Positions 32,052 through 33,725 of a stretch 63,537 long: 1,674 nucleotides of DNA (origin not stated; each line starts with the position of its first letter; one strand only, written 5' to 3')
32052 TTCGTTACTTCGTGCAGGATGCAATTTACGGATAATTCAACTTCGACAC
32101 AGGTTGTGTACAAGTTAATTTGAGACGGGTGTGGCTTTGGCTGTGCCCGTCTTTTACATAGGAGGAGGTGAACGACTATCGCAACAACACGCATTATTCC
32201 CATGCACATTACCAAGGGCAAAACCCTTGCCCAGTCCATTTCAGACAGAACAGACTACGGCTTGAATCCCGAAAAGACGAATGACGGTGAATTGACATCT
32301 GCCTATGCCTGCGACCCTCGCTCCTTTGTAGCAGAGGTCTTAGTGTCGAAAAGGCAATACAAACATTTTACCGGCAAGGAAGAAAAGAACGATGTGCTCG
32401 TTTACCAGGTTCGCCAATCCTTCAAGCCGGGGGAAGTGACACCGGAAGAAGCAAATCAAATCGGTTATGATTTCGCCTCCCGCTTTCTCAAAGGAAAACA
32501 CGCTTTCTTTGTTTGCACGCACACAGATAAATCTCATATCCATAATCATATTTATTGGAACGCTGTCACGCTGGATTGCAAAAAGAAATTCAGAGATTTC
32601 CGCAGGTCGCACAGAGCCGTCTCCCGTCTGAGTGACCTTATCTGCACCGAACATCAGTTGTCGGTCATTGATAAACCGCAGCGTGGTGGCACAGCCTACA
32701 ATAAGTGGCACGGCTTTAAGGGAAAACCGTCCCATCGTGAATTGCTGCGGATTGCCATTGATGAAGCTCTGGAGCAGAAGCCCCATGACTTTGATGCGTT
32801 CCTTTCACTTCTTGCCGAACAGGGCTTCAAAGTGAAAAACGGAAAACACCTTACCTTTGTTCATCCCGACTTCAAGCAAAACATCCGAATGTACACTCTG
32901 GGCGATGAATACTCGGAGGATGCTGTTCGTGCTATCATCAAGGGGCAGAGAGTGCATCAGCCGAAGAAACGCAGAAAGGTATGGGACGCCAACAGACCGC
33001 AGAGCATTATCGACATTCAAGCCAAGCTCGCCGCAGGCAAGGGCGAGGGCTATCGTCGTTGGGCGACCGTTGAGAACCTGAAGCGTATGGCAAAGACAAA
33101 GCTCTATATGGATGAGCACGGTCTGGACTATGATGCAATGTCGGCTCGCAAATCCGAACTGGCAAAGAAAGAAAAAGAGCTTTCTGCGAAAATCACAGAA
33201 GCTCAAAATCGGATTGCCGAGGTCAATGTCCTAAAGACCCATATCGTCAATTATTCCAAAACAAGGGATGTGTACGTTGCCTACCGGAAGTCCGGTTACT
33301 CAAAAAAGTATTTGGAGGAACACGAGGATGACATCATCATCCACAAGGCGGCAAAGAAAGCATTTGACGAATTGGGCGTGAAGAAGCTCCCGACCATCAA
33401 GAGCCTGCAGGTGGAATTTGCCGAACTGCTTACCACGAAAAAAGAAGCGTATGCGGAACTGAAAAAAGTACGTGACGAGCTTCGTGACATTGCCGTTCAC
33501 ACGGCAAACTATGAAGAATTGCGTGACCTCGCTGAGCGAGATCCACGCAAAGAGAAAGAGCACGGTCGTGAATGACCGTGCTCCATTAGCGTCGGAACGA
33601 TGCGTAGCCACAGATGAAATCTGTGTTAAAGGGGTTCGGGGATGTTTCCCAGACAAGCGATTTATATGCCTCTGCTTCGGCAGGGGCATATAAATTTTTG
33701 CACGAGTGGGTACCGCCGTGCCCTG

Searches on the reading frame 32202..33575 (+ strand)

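Call 8: search_protein_families(library=pfam, proteins=[window:32202-33575:+], max_evalue=0.01)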
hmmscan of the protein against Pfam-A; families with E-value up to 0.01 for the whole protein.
window:32202-33575:+ (457 aa): 1 family
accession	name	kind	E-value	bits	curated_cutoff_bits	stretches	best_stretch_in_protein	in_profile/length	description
PF03432.20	Relaxase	-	2.2e-31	109.3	24.6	1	19-153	1-132/132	MobA/VirD2-like, nuclease domain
